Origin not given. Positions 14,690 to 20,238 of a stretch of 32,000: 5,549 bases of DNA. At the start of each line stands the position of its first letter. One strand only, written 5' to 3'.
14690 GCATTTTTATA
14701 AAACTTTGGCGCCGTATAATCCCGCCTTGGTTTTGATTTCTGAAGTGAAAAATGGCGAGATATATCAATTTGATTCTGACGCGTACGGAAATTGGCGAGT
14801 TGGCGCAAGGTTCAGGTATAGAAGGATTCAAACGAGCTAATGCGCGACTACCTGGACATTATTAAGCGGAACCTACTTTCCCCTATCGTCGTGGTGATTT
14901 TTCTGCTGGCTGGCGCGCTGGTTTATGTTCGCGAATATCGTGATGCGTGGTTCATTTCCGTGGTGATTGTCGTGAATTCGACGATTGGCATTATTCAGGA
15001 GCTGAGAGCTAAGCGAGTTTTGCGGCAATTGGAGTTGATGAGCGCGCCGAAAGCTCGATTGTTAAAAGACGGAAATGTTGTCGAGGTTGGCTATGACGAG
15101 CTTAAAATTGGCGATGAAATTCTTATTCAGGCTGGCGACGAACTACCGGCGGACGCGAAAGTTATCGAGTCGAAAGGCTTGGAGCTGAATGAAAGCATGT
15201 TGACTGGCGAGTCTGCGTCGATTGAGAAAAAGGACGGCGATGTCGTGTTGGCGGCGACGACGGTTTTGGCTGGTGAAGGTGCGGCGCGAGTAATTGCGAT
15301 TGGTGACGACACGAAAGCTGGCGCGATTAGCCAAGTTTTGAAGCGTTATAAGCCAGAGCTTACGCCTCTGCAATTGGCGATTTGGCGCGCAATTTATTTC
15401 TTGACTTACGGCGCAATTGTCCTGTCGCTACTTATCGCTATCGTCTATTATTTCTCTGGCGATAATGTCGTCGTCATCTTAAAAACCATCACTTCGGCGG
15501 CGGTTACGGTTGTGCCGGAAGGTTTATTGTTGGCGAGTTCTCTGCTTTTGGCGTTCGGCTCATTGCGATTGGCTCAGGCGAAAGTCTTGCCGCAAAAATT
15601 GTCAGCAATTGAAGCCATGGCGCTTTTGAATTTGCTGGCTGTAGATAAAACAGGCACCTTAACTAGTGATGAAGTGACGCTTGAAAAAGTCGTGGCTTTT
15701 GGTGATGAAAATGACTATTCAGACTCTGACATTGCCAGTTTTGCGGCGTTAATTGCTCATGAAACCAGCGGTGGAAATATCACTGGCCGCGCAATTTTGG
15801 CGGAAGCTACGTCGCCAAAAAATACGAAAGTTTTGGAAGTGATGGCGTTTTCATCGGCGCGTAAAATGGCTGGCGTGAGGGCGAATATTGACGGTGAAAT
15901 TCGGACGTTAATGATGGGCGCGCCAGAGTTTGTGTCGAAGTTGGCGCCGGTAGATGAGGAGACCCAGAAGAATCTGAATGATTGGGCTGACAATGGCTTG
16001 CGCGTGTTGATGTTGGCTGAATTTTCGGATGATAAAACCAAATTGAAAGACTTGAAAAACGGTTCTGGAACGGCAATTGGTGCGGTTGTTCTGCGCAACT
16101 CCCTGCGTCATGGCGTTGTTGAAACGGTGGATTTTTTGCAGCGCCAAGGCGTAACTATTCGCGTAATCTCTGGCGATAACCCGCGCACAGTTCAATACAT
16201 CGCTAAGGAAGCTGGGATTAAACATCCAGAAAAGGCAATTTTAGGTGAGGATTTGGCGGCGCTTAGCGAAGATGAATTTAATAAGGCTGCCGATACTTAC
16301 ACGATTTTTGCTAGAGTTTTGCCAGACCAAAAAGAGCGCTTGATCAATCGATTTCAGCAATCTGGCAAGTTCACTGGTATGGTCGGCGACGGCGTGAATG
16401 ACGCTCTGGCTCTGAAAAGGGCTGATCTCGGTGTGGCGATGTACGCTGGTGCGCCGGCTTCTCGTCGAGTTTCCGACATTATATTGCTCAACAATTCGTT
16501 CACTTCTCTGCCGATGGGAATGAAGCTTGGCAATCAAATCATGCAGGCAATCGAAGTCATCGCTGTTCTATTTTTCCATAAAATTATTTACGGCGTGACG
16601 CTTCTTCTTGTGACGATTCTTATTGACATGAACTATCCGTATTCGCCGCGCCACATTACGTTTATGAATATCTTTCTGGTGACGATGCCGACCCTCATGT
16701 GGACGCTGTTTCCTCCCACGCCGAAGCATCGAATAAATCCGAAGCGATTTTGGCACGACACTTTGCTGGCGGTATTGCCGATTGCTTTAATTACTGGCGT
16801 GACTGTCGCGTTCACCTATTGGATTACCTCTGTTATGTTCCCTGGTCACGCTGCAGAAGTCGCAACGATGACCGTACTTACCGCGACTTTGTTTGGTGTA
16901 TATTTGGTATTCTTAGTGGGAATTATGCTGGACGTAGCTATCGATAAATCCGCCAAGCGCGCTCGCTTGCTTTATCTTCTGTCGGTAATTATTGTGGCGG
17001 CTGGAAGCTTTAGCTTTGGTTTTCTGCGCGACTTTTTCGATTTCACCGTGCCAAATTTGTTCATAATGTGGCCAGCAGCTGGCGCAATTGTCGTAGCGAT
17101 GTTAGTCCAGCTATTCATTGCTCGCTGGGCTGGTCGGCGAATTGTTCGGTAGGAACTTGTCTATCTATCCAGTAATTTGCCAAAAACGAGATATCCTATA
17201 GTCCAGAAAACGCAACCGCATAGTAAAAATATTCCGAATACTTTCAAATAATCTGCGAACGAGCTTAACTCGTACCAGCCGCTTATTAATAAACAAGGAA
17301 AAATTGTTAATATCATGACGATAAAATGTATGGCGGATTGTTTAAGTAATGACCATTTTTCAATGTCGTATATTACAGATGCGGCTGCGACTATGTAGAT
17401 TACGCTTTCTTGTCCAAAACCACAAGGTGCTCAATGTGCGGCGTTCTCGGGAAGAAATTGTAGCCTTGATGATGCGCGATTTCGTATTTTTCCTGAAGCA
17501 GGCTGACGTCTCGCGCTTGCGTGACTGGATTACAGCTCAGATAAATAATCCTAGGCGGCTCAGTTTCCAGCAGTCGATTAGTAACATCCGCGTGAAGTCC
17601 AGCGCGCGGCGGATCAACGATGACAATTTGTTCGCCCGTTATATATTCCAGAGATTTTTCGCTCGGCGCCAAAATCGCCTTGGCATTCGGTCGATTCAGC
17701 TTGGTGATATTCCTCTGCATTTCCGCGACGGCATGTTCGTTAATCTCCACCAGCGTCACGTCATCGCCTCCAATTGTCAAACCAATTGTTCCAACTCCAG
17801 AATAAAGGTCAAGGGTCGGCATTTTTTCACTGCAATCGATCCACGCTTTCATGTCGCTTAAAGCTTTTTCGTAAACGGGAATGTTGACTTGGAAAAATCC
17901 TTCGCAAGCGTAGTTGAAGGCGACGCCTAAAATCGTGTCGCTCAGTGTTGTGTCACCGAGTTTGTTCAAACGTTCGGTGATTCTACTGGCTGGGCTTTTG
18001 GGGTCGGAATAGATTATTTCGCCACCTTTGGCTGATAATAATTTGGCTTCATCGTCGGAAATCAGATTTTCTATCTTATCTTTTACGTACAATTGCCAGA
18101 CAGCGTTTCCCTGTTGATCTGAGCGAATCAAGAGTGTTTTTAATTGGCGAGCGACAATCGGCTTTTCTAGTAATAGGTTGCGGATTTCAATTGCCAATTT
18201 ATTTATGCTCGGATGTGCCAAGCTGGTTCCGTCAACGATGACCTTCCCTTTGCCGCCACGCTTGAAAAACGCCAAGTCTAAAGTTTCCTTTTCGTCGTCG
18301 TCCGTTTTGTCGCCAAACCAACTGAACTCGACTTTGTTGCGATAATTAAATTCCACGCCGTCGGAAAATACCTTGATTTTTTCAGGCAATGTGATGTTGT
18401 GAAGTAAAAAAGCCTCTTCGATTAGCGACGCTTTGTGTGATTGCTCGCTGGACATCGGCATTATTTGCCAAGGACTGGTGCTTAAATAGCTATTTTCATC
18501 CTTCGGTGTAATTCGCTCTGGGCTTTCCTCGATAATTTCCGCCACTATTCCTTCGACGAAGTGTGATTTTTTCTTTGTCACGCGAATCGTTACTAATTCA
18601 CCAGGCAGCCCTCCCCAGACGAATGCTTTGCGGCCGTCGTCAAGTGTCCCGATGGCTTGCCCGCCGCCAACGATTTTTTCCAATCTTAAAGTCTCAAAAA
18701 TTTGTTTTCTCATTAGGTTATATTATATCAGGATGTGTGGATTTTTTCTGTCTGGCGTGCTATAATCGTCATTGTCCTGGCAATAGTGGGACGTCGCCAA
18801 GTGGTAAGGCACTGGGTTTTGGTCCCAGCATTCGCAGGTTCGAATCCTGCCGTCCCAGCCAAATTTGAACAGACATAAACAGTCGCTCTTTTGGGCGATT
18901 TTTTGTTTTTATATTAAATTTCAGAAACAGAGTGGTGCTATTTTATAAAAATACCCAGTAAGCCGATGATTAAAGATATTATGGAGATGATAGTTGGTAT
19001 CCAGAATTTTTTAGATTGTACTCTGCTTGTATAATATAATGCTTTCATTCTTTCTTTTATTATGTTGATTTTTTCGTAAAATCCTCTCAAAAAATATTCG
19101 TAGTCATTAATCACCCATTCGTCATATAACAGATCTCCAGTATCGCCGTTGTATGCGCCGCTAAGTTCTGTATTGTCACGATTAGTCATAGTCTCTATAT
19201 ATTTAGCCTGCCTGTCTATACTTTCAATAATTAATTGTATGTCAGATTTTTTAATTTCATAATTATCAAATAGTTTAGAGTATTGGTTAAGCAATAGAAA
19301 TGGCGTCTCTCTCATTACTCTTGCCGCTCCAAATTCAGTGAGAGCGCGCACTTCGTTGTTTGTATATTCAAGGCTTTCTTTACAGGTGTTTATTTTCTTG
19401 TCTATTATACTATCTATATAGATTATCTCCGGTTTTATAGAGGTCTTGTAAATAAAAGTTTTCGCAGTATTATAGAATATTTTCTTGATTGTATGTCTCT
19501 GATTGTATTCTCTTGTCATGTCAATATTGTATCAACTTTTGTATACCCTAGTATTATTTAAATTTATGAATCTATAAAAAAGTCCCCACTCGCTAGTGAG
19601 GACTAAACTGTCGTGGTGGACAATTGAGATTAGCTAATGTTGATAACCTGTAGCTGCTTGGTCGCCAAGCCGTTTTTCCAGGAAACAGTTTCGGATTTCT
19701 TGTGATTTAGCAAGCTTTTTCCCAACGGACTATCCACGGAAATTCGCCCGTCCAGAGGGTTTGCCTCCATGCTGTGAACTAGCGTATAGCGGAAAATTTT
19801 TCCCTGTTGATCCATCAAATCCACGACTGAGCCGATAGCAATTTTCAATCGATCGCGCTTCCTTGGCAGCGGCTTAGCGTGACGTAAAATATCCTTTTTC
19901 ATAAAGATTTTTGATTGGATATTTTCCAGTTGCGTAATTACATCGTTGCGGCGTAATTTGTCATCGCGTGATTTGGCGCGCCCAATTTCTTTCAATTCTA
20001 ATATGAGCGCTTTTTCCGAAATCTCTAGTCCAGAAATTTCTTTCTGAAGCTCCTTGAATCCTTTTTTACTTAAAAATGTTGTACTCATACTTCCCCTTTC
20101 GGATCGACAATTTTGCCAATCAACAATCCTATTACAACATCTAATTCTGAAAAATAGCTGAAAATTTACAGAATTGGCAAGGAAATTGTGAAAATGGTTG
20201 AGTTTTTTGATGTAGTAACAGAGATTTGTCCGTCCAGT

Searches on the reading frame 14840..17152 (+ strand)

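Call 84: search_protein_families(library=pfam, proteins=[window:14840-17152:+], max_evalue=0.001)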
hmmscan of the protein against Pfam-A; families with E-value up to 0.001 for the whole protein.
window:14840-17152:+ (770 aa): 3 families
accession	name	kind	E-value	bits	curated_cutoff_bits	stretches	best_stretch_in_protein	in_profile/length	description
PF00122.25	E1-E2_ATPase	-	2.2e-40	138.6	28.1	1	67-246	2-180/181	E1-E2 ATPase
PF00702.32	Hydrolase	-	3.4e-21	77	26.4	1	265-529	3-191/191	haloacid dehalogenase-like hydrolase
PF08282.18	Hydrolase_3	-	0.00034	20.9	20.9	0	500-552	194-246/255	haloacid dehalogenase-like hydrolase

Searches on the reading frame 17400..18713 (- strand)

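Call 84: search_protein_families(library=pfam, proteins=[window:17400-18713:-], max_evalue=0.001)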
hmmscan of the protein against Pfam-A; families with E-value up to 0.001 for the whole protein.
window:17400-18713:- (437 aa): 3 families
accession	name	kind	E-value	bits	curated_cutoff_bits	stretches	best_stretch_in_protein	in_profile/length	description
PF05958.17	tRNA_U5-meth_tr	-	2.2e-18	66.8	23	1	105-436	18-357/357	tRNA (Uracil-5-)-methyltransferase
PF03602.21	Cons_hypoth95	-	4.6e-06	26.9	24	1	297-373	42-126/182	Conserved hypothetical protein 95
PF01938.26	TRAM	-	1.6e-05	25.1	21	1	18-57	19-60/61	TRAM domain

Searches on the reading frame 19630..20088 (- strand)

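Call 84: search_protein_families(library=pfam, proteins=[window:19630-20088:-], max_evalue=0.001)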
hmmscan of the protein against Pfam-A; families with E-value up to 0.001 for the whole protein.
window:19630-20088:- (152 aa): 1 family
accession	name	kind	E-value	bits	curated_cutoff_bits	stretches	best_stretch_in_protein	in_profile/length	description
PF01272.25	GreA_GreB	-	1.4e-17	63.8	26.9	1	82-152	5-76/77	Transcription elongation factor, GreA/GreB, C-term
